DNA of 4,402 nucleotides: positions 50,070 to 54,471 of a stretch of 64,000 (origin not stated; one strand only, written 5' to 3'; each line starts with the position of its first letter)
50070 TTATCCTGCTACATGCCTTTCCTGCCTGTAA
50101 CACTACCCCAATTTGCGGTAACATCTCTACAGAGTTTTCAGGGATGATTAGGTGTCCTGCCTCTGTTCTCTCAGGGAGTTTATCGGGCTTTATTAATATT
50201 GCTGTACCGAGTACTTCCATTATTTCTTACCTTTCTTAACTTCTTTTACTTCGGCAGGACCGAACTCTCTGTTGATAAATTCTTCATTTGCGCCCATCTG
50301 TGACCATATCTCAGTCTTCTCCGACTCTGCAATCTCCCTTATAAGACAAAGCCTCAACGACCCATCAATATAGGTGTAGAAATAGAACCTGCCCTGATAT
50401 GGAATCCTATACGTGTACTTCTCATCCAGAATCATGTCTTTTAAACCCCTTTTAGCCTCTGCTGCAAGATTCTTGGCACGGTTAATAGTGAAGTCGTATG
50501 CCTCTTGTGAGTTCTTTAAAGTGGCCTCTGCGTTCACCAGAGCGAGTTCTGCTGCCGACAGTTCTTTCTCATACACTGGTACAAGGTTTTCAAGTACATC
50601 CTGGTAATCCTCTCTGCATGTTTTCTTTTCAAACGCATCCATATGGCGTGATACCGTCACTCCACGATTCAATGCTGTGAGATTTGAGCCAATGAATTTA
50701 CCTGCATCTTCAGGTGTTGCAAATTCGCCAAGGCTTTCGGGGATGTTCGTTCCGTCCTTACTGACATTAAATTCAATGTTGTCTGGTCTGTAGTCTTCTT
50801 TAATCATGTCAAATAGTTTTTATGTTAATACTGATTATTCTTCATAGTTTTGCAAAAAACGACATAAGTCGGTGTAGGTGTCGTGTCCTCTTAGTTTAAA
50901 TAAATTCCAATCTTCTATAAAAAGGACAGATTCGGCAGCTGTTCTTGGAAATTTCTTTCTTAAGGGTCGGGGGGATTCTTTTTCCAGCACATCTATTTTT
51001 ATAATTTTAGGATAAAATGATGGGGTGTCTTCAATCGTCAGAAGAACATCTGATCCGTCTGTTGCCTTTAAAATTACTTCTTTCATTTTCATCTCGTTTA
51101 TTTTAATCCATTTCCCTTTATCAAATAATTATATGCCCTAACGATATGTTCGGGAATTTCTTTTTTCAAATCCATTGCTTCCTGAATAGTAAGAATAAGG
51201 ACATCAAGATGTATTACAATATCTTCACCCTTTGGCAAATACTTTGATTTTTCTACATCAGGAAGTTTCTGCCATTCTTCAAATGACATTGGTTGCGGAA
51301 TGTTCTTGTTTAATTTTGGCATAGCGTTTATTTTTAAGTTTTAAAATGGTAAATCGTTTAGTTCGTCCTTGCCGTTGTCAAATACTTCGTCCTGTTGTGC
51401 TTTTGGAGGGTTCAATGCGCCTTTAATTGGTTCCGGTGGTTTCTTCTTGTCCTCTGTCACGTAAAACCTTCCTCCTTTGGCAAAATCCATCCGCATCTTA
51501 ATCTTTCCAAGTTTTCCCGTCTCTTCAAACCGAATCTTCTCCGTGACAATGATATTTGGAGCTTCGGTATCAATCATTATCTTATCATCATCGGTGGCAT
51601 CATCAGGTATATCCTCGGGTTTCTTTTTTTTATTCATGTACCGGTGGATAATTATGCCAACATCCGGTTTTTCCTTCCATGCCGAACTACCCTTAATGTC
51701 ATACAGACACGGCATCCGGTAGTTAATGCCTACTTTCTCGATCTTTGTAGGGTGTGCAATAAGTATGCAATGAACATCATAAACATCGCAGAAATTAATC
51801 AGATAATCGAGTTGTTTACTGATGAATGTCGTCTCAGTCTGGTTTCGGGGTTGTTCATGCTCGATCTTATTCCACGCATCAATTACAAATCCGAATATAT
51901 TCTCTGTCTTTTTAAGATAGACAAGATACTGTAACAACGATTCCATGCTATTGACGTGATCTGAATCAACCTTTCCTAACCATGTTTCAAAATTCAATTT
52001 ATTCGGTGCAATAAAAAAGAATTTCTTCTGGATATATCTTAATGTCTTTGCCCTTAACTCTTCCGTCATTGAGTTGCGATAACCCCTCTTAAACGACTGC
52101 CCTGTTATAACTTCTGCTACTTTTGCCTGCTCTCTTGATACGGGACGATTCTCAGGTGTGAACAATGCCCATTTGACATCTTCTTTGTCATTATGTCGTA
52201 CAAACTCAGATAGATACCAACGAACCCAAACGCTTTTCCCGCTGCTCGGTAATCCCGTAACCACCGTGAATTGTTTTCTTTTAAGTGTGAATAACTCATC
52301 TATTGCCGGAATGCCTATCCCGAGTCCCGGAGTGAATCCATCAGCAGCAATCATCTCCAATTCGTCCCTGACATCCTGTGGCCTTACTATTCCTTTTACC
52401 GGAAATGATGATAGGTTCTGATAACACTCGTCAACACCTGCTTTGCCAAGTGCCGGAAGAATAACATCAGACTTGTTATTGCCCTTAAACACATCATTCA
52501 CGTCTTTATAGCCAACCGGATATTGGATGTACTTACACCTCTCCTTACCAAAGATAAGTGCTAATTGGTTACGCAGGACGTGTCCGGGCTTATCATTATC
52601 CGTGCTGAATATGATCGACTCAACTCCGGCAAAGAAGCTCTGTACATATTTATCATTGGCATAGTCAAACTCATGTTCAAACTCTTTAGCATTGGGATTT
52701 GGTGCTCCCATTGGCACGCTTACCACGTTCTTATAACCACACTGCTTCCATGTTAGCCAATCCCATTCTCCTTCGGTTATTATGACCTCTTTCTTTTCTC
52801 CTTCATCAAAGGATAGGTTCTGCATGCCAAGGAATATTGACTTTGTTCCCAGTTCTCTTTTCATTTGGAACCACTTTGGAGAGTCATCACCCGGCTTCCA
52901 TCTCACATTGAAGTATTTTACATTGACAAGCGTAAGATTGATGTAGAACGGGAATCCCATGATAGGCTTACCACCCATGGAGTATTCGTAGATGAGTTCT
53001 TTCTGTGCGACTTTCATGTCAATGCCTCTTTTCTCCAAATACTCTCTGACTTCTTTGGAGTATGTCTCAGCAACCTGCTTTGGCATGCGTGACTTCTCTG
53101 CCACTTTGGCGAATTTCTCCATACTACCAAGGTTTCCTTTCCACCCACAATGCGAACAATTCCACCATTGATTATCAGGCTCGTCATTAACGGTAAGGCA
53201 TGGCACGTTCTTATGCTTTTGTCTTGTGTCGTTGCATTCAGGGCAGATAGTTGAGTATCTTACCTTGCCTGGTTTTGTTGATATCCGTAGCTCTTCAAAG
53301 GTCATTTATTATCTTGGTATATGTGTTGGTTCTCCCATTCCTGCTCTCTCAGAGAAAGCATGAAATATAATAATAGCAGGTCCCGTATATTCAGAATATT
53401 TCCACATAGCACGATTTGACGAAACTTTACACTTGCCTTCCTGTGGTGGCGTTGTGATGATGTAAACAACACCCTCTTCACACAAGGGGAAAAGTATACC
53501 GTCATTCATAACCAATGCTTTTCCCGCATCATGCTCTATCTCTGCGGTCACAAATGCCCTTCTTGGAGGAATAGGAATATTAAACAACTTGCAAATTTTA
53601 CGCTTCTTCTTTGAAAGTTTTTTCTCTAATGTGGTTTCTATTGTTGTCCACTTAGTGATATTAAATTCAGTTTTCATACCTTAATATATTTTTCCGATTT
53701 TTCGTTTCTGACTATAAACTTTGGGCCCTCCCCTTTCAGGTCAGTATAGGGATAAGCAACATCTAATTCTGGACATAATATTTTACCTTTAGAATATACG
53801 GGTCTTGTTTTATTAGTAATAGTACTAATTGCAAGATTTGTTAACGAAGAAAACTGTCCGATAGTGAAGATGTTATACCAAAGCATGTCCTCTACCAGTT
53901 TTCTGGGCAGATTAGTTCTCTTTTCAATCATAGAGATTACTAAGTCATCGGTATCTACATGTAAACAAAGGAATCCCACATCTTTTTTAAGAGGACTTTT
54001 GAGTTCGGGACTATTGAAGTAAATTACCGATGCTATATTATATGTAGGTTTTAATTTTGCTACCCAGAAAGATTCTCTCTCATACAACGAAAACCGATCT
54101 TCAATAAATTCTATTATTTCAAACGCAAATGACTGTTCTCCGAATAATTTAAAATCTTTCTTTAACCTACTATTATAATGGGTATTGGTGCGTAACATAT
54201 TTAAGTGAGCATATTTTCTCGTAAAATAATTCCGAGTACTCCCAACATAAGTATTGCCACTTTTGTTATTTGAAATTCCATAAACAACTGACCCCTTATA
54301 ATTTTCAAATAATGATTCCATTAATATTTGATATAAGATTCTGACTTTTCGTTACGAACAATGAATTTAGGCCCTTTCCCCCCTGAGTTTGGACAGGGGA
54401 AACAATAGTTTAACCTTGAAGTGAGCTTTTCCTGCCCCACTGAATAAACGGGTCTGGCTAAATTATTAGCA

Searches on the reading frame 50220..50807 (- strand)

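Call 73: search_protein_families(library=phrogs, proteins=[window:50220-50807:-], max_evalue=0.0001)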
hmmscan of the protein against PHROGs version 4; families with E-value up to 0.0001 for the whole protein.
window:50220-50807:- (195 aa): 1 family
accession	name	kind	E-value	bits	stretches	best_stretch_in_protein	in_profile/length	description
phrog_26490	-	unknown function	1.1e-19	71.8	1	4-183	6-186/223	-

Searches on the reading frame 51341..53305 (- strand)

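Call 9: search_protein_families(library=phrogs, proteins=[window:51341-53305:-], max_evalue=0.00001)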
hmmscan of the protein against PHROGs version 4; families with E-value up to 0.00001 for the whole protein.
window:51341-53305:- (654 aa): 6 families
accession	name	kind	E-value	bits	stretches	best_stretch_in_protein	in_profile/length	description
phrog_239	-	DNA, RNA and nucleotide metabolism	5.9e-53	181.9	1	14-628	38-611/801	DNA primase/helicase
phrog_5482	-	unknown function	1.3e-24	87.6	1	312-623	14-305/341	-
phrog_47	-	DNA, RNA and nucleotide metabolism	2.1e-17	63.9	1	13-274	49-323/947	DNA primase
phrog_18375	-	DNA, RNA and nucleotide metabolism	2.3e-12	47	1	325-557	356-578/644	DNA primase/helicase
phrog_19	-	DNA, RNA and nucleotide metabolism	4.2e-09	36.8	1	321-622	328-586/621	DnaB-like replicative helicase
phrog_849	-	DNA, RNA and nucleotide metabolism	1.1e-06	28.8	1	78-276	138-331/435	DNA primase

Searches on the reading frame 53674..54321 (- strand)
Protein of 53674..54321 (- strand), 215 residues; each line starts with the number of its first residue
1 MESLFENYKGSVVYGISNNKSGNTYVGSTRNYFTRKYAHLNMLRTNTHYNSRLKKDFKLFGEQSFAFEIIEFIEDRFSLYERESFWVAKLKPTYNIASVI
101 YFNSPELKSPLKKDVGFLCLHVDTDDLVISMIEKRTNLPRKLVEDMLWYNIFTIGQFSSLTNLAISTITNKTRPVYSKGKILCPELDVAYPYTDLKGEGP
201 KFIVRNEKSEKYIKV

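Call 73: search_protein_families(library=phrogs, proteins=[window:53674-54321:-], max_evalue=0.0001)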
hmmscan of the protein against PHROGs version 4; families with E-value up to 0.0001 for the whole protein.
window:53674-54321:- (215 aa): 5 families
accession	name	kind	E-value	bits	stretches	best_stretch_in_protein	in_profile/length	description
phrog_7168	-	DNA, RNA and nucleotide metabolism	2.3e-17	64.4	1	12-91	3-83/284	homing endonuclease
phrog_314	-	DNA, RNA and nucleotide metabolism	2.6e-12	47.5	1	13-98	181-264/574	homing endonuclease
phrog_5123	-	DNA, RNA and nucleotide metabolism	3.6e-07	31.2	1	13-90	4-79/152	homing endonuclease with GIY-YIG motif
phrog_19446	-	DNA, RNA and nucleotide metabolism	9.6e-06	26.3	1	13-87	4-76/254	homing endonuclease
phrog_3404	-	DNA, RNA and nucleotide metabolism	1.8e-05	25.7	1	13-97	5-86/235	HNH endonuclease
